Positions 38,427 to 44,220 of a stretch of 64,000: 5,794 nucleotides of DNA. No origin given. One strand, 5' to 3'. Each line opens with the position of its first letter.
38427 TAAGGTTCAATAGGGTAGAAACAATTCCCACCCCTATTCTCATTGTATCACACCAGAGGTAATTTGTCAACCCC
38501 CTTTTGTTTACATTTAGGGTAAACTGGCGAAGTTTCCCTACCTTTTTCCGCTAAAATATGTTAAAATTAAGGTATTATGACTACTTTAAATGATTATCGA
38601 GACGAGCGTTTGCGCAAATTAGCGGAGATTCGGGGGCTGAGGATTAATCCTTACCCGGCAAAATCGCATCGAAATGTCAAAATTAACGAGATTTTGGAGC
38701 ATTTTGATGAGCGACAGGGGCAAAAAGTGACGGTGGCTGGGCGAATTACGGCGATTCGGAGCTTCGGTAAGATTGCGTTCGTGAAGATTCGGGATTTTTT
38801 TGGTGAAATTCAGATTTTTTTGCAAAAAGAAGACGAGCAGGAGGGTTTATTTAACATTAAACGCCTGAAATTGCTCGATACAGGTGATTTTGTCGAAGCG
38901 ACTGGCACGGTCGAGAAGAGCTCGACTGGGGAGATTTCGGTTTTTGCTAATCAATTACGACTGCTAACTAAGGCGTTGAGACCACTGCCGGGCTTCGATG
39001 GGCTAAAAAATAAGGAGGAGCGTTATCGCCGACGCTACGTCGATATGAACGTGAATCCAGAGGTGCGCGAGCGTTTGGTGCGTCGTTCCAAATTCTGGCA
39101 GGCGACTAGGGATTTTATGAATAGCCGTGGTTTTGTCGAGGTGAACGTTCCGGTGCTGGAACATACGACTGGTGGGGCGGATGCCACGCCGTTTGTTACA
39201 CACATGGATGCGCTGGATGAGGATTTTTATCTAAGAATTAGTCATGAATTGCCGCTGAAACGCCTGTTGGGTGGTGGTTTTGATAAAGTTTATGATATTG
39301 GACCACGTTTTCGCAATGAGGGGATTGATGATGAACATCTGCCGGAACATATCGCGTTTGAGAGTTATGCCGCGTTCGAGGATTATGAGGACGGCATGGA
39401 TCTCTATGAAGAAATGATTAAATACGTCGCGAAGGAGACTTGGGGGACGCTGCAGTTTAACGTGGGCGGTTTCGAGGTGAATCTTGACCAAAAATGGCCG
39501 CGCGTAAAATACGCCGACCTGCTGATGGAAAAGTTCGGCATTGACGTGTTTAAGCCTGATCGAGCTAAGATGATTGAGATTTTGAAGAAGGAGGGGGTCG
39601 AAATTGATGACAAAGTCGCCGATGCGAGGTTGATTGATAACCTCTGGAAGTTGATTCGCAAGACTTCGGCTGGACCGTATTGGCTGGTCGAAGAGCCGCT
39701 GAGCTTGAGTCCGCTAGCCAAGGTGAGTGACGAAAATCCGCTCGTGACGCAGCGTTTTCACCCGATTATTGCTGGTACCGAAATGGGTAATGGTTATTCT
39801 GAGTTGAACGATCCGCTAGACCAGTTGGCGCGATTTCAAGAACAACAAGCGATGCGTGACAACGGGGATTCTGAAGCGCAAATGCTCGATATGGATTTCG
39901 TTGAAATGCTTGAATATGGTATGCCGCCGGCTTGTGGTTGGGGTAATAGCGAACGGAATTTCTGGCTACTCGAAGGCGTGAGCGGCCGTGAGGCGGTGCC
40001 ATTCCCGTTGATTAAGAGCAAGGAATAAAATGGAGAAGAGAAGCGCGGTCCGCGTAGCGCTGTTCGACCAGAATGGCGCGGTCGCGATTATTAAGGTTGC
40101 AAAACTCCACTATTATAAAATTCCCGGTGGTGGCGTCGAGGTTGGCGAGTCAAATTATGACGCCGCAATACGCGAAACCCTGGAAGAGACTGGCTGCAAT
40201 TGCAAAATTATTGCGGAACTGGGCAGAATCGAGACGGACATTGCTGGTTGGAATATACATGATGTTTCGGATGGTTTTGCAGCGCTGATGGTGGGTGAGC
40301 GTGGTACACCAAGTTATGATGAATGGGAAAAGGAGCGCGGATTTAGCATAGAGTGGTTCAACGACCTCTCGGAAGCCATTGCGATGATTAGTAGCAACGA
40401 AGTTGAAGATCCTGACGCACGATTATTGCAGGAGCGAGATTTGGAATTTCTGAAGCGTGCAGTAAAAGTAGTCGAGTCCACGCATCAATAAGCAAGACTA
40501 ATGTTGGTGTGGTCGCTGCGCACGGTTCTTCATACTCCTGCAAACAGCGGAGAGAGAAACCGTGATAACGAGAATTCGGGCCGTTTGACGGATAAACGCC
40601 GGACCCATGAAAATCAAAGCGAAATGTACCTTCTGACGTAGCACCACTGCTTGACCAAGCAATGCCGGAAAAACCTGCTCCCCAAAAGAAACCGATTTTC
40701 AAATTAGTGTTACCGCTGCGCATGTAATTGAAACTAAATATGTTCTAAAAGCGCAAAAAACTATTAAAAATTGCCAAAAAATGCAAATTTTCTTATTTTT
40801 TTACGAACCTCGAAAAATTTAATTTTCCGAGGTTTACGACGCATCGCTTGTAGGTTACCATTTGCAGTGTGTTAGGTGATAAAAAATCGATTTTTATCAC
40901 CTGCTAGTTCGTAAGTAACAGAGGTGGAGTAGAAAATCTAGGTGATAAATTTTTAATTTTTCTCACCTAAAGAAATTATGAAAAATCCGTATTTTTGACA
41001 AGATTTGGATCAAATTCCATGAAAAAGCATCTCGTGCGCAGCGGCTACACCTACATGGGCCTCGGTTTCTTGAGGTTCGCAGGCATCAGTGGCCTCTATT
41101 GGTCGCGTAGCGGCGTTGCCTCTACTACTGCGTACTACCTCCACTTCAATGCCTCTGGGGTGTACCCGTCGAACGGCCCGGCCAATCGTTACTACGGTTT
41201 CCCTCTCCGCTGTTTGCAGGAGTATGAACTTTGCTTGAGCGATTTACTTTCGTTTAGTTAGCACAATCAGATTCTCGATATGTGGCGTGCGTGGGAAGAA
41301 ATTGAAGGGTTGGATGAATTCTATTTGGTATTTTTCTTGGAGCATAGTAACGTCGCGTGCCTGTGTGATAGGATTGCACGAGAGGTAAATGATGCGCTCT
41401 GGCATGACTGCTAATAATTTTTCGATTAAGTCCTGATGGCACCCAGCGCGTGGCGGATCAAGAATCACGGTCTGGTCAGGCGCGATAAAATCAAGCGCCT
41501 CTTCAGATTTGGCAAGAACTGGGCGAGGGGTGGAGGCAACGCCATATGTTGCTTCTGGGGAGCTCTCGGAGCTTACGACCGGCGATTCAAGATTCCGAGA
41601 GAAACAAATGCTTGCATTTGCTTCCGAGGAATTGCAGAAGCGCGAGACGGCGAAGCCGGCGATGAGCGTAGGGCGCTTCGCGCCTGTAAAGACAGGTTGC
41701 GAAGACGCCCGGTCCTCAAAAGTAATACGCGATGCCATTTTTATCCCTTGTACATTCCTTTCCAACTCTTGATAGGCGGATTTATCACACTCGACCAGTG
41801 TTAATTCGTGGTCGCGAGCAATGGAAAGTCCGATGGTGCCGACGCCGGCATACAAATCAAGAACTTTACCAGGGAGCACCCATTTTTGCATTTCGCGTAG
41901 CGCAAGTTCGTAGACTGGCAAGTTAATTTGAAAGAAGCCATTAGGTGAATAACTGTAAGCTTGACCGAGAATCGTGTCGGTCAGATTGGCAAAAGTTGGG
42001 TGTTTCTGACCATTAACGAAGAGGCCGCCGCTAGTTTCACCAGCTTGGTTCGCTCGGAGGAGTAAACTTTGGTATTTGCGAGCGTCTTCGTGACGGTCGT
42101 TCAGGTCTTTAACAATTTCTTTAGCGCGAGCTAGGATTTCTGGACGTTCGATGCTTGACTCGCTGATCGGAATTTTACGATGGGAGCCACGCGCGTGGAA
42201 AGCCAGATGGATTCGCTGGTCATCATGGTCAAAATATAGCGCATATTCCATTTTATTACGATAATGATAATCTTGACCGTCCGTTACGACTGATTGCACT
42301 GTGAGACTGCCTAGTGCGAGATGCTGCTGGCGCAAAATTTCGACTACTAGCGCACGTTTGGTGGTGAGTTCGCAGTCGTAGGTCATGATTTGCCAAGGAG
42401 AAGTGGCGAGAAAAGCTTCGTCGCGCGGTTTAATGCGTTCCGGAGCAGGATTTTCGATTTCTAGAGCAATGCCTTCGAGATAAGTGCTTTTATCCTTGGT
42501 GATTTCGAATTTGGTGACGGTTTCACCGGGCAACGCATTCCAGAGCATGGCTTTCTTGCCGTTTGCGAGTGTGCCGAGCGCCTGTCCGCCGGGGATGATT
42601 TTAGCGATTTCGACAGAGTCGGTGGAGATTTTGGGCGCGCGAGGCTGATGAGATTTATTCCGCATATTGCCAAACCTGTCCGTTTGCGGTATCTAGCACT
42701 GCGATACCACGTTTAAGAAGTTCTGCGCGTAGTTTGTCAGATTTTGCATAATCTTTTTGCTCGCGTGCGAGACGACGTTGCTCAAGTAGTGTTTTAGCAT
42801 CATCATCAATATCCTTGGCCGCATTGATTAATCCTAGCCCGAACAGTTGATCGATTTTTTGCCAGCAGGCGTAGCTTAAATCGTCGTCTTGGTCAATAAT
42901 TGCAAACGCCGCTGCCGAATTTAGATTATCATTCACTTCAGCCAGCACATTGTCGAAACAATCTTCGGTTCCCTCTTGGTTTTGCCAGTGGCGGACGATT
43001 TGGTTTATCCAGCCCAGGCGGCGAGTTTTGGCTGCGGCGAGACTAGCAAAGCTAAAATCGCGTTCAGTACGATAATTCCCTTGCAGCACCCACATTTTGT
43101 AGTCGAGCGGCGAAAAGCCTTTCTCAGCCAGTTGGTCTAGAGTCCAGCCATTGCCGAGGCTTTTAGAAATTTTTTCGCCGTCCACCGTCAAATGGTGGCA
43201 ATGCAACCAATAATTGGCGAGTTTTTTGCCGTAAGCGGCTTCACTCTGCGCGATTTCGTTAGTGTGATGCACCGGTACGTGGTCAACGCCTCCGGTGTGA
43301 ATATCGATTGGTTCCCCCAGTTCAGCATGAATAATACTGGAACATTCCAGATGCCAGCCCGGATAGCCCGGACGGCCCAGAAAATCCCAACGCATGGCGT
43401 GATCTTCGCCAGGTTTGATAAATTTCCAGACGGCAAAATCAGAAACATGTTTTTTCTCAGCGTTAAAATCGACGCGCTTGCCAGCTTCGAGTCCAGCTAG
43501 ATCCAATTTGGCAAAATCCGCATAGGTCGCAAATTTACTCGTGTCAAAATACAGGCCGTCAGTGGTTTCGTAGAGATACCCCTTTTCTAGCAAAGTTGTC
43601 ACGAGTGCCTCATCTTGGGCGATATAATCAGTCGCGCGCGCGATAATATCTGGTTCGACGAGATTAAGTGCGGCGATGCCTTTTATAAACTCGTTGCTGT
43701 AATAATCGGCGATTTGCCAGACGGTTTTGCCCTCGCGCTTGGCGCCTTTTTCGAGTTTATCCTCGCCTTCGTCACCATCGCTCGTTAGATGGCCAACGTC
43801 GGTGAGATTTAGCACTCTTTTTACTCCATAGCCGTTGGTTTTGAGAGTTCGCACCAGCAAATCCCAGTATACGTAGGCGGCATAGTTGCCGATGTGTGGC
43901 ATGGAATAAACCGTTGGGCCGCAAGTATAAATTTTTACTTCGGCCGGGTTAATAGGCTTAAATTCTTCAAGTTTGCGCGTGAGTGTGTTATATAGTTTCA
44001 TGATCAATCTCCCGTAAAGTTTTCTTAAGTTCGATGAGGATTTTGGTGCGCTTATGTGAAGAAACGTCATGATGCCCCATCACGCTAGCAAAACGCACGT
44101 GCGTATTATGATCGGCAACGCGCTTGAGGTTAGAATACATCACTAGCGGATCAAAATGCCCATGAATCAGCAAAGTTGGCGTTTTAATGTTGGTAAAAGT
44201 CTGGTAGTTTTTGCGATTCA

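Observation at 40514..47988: Repertoire of five equal-length variable cassettes encoding only the ligand-binding tip of FISUMP/CLec proteins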

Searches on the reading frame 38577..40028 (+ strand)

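Call 14: search_protein_families(library=pfam, proteins=[window:38577-40028:+], max_evalue=0.001)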
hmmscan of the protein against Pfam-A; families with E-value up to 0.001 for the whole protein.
window:38577-40028:+ (483 aa): 2 families
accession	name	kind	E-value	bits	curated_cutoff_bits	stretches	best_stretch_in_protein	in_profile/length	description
PF00152.25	tRNA-synt_2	-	5.2e-65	220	25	1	146-477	2-305/308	tRNA synthetases class II (D, K and N)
PF01336.31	tRNA_anti-codon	-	6.5e-16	58.5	27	1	51-130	1-75/75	OB-fold nucleic acid binding domain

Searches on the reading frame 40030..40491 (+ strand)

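Call 14: search_protein_families(library=pfam, proteins=[window:40030-40491:+], max_evalue=0.001)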
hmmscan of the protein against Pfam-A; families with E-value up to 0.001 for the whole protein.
window:40030-40491:+ (153 aa): 1 family
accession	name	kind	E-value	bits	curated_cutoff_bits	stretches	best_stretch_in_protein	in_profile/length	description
PF00293.34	NUDIX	-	2.3e-13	50.8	21.1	1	3-84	2-92/134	NUDIX domain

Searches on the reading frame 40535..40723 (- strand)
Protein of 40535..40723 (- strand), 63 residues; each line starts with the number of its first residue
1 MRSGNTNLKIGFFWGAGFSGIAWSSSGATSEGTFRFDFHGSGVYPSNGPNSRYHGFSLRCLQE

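Call 9: search_protein_families(library=ncbifam, proteins=[window:40535-40723:-], max_evalue=1)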
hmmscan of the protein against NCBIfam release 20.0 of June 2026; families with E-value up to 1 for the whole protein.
seq(63 aa): 1 family
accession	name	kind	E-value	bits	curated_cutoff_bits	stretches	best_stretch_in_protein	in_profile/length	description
TIGR01541.1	tape_meas_lam_C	equivalog_domain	0.56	9.3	104.75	1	13-53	226-265/332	phage tail tape measure protein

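Call 10: search_protein_families(library=pfam, proteins=[window:40535-40723:-], max_evalue=1)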
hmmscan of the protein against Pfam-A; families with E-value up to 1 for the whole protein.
seq(63 aa): 0 families

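Call 20: find_homologous_proteins(query=A2, max_evalue=0.001)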
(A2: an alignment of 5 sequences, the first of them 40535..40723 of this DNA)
Query A2 (5 sequences) (63 aa, profile of the alignment): 15 proteins with E <= 0.001 among 27 candidates.
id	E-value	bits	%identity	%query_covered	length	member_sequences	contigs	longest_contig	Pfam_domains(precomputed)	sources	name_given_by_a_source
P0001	4.7e-23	99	46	100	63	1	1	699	-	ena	-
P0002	3.6e-22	96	51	100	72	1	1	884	-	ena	-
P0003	2.7e-16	77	49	97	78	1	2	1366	-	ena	-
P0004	4.5e-16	77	50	97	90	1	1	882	-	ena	-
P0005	4.3e-14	70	43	97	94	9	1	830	-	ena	-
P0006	3.2e-13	68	44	97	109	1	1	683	-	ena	-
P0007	2.0e-12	65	47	97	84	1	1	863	-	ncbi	-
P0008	4.8e-12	64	43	73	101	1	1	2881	-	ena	-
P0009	1.3e-11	62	55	75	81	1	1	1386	-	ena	-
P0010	1.8e-11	62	46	98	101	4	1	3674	-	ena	-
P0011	3.1e-10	58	41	97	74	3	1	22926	-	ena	-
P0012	2.1e-9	55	43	97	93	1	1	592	-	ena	-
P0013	7.4e-9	54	37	97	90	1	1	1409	-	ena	-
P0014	4.0e-8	51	44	98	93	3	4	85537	-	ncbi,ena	-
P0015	7.8e-4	38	38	67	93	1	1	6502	-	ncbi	-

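Call 22: find_encoding_contigs(protein=P0014, flank=10000, max_places=4)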
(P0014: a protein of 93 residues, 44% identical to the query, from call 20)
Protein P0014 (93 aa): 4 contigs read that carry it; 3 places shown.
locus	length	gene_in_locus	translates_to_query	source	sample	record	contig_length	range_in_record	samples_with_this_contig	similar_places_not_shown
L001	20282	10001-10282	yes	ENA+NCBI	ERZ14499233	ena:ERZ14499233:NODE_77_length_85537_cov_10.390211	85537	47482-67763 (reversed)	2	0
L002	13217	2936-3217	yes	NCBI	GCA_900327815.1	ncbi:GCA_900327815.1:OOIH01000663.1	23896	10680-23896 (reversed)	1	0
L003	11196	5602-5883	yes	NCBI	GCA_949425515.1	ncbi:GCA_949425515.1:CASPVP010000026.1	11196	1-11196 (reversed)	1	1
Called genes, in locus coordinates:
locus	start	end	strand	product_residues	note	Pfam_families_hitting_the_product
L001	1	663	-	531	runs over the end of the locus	-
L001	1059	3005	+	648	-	PF00768:Peptidase_S11, PF13354:Beta-lactamase2 (faint), PF07943:PBP5_C (weak), PF02557:VanY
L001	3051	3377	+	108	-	PF00312:Ribosomal_S15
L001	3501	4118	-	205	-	-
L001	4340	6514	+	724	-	PF01138:RNase_PH, PF03725:RNase_PH_C, PF01138:RNase_PH, PF00013:KH_1, PF00575:S1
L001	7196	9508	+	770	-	PF13491:FtsK_4TM, PF17854:FtsK_alpha, PF01580:FtsK_SpoIIIE, PF12846:AAA_10 (faint), PF09397:FtsK_gamma (weak)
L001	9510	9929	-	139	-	PF01243:PNPOx_N, PF16242:Pyrid_ox_like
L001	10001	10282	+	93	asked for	-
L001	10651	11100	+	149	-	PF01250:Ribosomal_S6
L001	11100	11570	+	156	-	PF00436:SSB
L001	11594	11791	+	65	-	PF01084:Ribosomal_S18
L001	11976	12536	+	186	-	PF08207:EFP_N, PF01132:EFP, PF09285:Elong-fact-P_C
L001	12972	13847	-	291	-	PF03496:ADPrib_exo_Tox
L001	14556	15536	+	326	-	PF13310:Virulence_RhuM, PF02661:Fic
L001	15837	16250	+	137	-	-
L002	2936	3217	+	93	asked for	-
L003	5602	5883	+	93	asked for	-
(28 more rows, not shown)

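Call 23: find_encoding_contigs(protein=P0011, flank=10000, max_places=3)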
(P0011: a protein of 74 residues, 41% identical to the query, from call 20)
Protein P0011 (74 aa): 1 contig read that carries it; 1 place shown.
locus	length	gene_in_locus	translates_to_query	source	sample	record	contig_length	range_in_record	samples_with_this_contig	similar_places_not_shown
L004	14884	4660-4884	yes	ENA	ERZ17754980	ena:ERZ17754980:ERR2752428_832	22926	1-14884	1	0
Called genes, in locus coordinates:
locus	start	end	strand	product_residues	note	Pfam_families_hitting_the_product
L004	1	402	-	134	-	?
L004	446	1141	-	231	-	PF00318:Ribosomal_S2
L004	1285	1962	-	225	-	PF02463:SMC_N (faint), PF00005:ABC_tran, PF13304:AAA_21 (weak)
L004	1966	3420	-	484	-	PF02687:FtsX (weak)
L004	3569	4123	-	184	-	-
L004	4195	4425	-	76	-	-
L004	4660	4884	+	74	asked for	-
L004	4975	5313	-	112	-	PF01197:Ribosomal_L31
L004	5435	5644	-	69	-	-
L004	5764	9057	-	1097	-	PF00580:UvrD-helicase, PF01443:Viral_helicase1 (faint), PF13245:AAA_19, PF00580:UvrD-helicase, PF13087:AAA_12 (faint), PF13361:UvrD_C, PF13538:UvrD_C_2 (faint), PF12705:PDDEXK_1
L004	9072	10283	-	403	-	PF03602:Cons_hypoth95, PF05958:tRNA_U5-meth_tr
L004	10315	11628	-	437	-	PF12704:MacB_PCD, PF02687:FtsX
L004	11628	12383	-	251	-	PF00005:ABC_tran, PF02463:SMC_N (weak), PF13304:AAA_21 (faint)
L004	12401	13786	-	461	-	PF01406:tRNA-synt_1e, PF09334:tRNA-synt_1g (faint)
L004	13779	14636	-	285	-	PF12146:Hydrolase_4, PF00561:Abhydrolase_1, PF12697:Abhydrolase_6, PF06821:Ser_hydrolase (faint), PF20408:Abhydrolase_11 (faint)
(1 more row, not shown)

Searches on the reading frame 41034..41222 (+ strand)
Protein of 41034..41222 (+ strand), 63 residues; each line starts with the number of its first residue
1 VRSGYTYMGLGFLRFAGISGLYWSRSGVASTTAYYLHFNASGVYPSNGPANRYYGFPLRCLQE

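Call 9: search_protein_families(library=ncbifam, proteins=[window:41034-41222:+], max_evalue=1)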
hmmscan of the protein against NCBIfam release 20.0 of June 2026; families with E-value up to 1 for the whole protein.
seq(63 aa): 1 family
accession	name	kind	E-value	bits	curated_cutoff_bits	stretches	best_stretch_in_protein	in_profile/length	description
TIGR02145.1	Fib_succ_major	domain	0.084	13.5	41.65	1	17-62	130-175/176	FISUMP domain-containing protein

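Call 10: search_protein_families(library=pfam, proteins=[window:41034-41222:+], max_evalue=1)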
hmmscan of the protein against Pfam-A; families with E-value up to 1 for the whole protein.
seq(63 aa): 1 family
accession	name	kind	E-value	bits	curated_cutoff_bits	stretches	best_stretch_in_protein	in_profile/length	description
PF25397.1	DUF7887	-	0.0084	16.2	24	1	2-33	8-37/63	Domain of unknown function (DUF7887)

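Call 33: search_protein_representatives(alignment_id=A3)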
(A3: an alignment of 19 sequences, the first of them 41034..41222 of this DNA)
Query: 19 sequences, 82 profile positions. Proteins with E-value up to 0.001 (for the whole library): 3425; up to 1e-10: 709; up to 1e-30: 16. The best 150 are listed.
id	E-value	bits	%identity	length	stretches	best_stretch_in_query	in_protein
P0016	3.7e-56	203.2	-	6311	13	3-68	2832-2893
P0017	3.2e-49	181.0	-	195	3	1-67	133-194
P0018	5.0e-42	158.0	-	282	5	2-64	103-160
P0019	3.0e-38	145.8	-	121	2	9-67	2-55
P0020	1.0e-37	144.1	-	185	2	1-72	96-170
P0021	4.0e-37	142.2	-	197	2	1-72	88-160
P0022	1.1e-35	137.6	-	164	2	1-69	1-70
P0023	5.2e-35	135.4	-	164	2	1-67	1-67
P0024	1.6e-34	133.9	-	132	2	1-67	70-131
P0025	1.1e-33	131.2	-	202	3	1-67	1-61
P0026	1.2e-32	127.9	-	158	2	1-67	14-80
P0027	2.5e-32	126.9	-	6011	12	16-69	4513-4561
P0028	2.9e-32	126.7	-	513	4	1-64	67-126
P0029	4.2e-32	126.1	-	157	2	1-64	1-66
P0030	1.7e-31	124.2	-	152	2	1-72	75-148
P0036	1.7e-28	114.6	-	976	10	8-68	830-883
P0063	4.7e-23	97.1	-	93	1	1-67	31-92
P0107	2.6e-20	88.3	-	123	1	1-67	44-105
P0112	3.8e-20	87.8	-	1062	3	2-67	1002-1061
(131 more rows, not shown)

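Call 46: find_encoding_contigs(protein=P0017, flank=10000, max_places=4)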
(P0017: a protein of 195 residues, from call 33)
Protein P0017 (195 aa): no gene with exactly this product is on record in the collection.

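Call 47: find_encoding_contigs(protein=P0036, flank=10000, max_places=3)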
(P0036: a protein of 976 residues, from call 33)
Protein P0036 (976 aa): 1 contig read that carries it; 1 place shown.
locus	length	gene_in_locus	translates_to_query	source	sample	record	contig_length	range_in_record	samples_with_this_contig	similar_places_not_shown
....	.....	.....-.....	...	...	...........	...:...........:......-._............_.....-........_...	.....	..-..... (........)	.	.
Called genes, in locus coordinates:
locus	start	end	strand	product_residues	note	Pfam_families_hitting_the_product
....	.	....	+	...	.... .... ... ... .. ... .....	-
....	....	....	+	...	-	-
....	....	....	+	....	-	-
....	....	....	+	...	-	-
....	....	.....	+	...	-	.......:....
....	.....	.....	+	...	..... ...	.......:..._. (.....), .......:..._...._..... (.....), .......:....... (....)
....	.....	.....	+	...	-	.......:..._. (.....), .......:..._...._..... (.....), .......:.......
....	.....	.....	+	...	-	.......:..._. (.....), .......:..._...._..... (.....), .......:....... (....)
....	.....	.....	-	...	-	-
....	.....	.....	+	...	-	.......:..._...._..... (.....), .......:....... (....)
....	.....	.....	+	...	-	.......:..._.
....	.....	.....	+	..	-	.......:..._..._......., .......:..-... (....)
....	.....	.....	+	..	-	-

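Call 54: predict_structure(alignment_id=A3)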
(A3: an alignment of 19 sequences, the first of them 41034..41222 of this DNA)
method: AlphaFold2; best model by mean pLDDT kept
length: 63 residues; sequences in the alignment: 19
mean_pLDDT: 46.2   pTM: 0.24
mean pLDDT of the five models: 46.2, 44.1, 41.7, 39.5, 39.1
residues with pLDDT >= 90: 0; 70-90: 0; 50-70: 24; < 50: 39
segments of 3 or more residues with pLDDT < 50: 22-55
pLDDT, mean of each block of 10 residues (from residue 1): 54 53 44 40 38 50 44
secondary structure, 60 per line:
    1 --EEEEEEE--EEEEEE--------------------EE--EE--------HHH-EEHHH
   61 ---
elements in order: E3-9 E12-17

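Call 70: find_encoding_contigs(protein=P0107, flank=10000, max_places=5)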
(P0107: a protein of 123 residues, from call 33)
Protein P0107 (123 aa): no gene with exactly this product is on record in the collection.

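Call 71: find_encoding_contigs(protein=P0063, flank=10000, max_places=5)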
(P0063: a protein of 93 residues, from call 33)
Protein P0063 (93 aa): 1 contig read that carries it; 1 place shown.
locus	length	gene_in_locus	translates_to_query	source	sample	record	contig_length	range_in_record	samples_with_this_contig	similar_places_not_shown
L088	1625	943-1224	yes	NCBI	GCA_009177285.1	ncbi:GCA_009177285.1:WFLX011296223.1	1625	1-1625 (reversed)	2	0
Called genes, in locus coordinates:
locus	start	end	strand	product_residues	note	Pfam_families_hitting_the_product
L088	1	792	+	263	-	?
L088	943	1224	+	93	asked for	-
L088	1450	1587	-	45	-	-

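Call 101: search_protein_families(library=ncbifam, proteins=[P0112], max_evalue=0.1)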
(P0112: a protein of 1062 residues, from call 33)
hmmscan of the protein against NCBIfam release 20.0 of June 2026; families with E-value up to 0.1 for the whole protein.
P0112 (1062 aa): 2 families
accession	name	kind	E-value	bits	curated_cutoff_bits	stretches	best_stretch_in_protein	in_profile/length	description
TIGR02145.1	Fib_succ_major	domain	6.8e-46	157.2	41.65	5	820-1061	1-175/176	FISUMP domain-containing protein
TIGR02543.1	List_Bact_rpt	repeat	0.011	16.1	20.95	0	470-496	1-28/44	TIGR02543 family repeat protein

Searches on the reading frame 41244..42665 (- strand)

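Call 14: search_protein_families(library=pfam, proteins=[window:41244-42665:-], max_evalue=0.001)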
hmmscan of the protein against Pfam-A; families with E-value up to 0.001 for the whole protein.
window:41244-42665:- (473 aa): 3 families
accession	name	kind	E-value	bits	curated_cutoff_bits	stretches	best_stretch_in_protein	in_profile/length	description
PF05958.17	tRNA_U5-meth_tr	-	3.3e-16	59.7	23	1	398-471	285-356/357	tRNA (Uracil-5-)-methyltransferase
PF03602.21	Cons_hypoth95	-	2.6e-06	27.6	24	1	264-313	41-92/182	Conserved hypothetical protein 95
PF05175.20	MTS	-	0.00082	19.5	23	0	256-318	24-89/170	Methyltransferase small domain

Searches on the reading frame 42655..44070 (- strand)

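Call 14: search_protein_families(library=pfam, proteins=[window:42655-44070:-], max_evalue=0.001)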
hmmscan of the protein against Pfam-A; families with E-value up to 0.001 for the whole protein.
window:42655-44070:- (471 aa): 3 families
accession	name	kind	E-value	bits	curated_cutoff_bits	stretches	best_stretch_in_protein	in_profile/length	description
PF01406.26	tRNA-synt_1e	-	6e-79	266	27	1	37-348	2-300/301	tRNA synthetases class I (C) catalytic domain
PF09334.17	tRNA-synt_1g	-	2.8e-08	33.4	20.1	0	55-185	11-132/391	tRNA synthetases class I (M)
PF23493.1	CysS_C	-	1.4e-07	31.9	23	1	420-467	3-50/51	Cysteinyl-tRNA ligase anticodon binding domain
